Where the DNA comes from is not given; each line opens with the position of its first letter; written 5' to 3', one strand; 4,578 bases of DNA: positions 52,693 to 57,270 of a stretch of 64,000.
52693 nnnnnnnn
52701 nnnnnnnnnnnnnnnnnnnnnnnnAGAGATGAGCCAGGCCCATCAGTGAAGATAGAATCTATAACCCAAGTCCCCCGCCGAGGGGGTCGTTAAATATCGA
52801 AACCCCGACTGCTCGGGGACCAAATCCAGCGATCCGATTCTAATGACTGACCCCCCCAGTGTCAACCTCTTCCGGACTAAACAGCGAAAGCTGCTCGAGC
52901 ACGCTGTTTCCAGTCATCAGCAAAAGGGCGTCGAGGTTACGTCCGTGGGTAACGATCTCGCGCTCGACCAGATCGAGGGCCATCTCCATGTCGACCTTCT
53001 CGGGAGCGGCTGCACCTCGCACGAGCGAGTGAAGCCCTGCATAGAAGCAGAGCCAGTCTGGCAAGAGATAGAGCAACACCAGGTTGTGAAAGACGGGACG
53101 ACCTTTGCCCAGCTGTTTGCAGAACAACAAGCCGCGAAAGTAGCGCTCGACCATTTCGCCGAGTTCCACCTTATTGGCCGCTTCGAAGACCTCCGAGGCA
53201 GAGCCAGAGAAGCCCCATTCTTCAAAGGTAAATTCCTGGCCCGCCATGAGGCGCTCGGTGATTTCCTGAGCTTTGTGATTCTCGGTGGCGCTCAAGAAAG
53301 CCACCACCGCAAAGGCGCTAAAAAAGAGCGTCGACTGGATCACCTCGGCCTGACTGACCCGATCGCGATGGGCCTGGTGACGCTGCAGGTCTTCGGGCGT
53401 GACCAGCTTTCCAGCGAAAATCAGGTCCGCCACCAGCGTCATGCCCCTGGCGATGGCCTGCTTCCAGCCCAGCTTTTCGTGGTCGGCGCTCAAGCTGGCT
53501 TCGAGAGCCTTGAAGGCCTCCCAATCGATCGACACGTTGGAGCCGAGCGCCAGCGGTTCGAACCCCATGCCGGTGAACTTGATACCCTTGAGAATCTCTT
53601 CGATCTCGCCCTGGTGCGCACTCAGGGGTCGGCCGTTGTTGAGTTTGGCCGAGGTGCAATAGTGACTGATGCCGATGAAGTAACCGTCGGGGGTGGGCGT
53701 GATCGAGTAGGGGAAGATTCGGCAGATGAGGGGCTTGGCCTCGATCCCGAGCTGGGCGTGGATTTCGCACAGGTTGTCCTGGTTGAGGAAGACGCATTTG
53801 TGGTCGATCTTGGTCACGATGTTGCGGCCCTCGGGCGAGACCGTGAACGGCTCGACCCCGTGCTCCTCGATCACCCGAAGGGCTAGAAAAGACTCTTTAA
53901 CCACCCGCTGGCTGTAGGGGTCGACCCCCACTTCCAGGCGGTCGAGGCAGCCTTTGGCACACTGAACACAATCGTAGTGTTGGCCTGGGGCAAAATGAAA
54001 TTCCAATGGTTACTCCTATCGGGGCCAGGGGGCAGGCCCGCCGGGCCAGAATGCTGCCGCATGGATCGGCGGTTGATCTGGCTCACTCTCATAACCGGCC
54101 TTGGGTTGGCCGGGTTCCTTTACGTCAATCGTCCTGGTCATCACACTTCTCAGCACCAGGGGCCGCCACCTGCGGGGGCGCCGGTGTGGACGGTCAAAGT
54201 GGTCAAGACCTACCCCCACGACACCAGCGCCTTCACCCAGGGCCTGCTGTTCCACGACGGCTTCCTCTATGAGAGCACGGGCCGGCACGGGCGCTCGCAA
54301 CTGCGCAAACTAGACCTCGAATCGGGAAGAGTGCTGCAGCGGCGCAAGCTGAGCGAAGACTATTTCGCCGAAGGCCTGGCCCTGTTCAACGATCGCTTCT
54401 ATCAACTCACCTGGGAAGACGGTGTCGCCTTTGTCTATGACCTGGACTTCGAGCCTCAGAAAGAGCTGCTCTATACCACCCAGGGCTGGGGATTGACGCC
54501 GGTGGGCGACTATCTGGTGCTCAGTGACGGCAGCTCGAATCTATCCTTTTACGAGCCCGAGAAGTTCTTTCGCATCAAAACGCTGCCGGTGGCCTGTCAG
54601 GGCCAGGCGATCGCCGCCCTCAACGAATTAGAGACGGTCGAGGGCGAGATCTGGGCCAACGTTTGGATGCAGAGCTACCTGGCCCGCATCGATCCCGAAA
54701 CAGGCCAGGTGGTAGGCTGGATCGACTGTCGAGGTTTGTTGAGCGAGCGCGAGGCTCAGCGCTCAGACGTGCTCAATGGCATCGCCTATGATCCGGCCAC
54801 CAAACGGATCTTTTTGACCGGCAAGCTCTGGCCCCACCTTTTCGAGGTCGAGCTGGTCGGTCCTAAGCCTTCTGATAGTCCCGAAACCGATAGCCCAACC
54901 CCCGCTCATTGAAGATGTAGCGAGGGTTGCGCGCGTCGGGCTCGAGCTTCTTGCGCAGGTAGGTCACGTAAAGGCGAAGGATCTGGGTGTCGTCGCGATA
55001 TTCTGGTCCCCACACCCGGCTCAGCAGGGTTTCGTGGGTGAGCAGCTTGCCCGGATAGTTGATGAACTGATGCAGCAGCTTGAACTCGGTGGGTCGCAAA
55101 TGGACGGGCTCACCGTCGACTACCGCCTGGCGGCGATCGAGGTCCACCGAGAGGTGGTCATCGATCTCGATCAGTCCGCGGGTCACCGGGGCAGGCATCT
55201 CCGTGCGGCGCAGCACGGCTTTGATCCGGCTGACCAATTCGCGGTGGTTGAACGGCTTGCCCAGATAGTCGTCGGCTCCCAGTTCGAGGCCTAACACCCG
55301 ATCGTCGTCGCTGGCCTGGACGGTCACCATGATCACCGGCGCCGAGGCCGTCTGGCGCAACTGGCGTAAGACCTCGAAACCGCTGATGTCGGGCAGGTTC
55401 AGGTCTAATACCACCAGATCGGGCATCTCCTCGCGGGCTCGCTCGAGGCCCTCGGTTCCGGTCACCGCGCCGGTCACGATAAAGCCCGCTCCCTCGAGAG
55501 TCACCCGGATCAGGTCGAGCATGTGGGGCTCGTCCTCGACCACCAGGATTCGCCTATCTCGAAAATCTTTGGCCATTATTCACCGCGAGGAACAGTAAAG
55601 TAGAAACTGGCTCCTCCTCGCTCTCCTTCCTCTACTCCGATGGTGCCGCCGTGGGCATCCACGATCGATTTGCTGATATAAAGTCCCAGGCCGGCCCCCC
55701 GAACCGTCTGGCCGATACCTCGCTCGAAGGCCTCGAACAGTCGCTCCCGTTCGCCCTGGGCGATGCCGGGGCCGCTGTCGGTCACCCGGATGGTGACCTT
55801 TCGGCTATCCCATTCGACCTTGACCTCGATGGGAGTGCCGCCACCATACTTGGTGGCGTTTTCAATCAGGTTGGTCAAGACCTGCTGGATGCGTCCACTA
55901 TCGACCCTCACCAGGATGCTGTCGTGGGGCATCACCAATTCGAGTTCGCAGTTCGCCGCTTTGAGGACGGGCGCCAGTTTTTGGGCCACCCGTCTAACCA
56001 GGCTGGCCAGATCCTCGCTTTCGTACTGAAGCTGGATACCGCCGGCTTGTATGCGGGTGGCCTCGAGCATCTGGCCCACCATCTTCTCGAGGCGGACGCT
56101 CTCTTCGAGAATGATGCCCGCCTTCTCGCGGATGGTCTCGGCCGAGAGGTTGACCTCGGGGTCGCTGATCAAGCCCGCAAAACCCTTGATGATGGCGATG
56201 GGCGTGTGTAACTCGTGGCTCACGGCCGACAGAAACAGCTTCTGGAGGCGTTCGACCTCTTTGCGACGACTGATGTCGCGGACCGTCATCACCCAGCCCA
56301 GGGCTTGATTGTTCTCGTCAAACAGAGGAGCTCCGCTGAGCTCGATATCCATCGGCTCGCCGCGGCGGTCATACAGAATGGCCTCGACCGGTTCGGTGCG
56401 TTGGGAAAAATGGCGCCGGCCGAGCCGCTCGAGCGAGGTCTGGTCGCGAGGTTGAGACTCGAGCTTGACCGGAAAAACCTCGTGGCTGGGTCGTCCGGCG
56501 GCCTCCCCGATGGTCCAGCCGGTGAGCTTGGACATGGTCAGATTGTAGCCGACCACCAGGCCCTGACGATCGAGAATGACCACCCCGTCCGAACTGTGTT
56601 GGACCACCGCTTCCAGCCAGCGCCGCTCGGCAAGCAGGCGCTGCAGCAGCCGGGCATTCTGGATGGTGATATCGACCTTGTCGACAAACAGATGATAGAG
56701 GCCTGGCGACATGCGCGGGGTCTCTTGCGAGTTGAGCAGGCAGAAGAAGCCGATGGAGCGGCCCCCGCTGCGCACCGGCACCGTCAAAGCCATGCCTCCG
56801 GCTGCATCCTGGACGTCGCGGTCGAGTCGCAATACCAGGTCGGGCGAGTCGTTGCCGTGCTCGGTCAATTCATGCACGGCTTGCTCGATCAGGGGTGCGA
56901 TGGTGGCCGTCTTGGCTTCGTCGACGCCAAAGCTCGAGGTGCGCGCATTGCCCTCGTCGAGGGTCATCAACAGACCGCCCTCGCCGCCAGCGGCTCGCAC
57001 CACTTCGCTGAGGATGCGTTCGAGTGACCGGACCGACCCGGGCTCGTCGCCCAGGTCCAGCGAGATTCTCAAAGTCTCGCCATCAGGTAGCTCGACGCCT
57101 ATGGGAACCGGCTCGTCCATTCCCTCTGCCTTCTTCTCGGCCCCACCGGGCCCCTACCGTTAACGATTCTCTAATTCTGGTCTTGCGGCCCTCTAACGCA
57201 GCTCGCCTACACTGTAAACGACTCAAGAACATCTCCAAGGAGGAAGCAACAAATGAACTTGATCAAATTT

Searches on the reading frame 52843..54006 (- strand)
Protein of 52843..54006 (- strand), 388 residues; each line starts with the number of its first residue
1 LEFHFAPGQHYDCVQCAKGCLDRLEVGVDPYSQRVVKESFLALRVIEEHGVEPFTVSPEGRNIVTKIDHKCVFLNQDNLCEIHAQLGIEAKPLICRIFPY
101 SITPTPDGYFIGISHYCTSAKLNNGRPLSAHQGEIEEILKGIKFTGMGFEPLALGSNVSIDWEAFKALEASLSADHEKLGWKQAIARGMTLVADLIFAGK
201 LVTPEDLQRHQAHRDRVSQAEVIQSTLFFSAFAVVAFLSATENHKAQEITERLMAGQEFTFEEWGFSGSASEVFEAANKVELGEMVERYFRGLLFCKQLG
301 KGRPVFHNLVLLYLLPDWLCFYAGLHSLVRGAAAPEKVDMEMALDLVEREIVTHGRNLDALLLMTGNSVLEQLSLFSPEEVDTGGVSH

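Call 58: search_protein_families(library=pfam, proteins=[window:52843-54006:-], max_evalue=0.001)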
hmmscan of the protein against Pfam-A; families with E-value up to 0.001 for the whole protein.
window:52843-54006:- (388 aa): 1 family
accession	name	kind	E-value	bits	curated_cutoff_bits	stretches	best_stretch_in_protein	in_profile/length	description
PF03692.20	CxxCxxCC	-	7.9e-06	26.9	23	1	12-107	1-74/85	Putative zinc- or iron-chelating domain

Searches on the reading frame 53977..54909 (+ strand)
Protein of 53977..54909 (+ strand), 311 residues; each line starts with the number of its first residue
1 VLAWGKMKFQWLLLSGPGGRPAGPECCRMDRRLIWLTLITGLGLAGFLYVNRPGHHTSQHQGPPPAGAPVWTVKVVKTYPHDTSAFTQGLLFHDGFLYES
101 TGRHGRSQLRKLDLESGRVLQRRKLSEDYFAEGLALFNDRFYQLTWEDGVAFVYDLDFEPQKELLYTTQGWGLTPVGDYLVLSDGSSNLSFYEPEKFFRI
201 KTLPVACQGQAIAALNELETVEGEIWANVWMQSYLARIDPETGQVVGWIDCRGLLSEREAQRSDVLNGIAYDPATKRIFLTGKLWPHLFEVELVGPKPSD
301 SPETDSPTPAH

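Call 58: search_protein_families(library=pfam, proteins=[window:53977-54909:+], max_evalue=0.001)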
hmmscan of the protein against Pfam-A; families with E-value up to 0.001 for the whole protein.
window:53977-54909:+ (311 aa): 2 families
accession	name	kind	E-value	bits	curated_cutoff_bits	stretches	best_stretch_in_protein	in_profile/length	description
PF05096.18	Glu_cyclase_2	-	4.3e-91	305.2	22.3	1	60-293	14-249/249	Glutamine cyclotransferase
PF21959.2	DUF6923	-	0.00058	20.2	27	0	210-246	129-165/234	Repeat of unknown function (DUF6923)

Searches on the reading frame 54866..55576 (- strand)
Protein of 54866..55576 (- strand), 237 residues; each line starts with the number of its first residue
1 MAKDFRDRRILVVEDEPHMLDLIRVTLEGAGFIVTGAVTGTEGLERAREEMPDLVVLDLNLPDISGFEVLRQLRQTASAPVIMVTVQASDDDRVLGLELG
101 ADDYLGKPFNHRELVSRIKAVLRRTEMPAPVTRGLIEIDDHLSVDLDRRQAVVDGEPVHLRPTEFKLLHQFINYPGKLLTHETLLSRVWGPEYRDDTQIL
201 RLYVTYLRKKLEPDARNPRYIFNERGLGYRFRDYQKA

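Call 92: search_protein_families(library=pfam, proteins=[window:54866-55576:-], max_evalue=0.001)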
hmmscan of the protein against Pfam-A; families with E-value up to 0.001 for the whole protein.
window:54866-55576:- (237 aa): 2 families
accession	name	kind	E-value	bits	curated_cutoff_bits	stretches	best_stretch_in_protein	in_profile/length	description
PF00072.30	Response_reg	-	1.1e-29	103.2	30.2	1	10-119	1-111/111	Response regulator receiver domain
PF00486.34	Trans_reg_C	-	4.9e-23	81.4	26.2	1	155-231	1-77/77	Transcriptional regulatory protein, C terminal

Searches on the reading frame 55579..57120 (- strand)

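Call 92: search_protein_families(library=pfam, proteins=[window:55579-57120:-], max_evalue=0.001)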
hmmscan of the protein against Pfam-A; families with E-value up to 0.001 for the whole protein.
window:55579-57120:- (514 aa): 6 families
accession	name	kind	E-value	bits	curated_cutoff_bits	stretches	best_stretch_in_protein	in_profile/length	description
PF02518.31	HATPase_c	-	8.2e-27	94.3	26.4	1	407-512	2-109/111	Histidine kinase-, DNA gyrase B-, and HSP90-like ATPase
PF00989.32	PAS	-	2.5e-13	50.5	22.6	1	169-283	3-113/113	PAS fold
PF00512.31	HisKA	-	1e-12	48.4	26.9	1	293-360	2-66/66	His Kinase A (phospho-acceptor) domain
PF13426.13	PAS_9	-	1.4e-11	45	27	1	177-284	1-102/103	PAS domain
PF08448.16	PAS_4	-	8.9e-11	42.4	23.1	1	174-288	2-110/110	PAS fold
PF13581.12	HATPase_c_2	-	1.3e-07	32.1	27.4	1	414-489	39-111/127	Histidine kinase-like ATPase domain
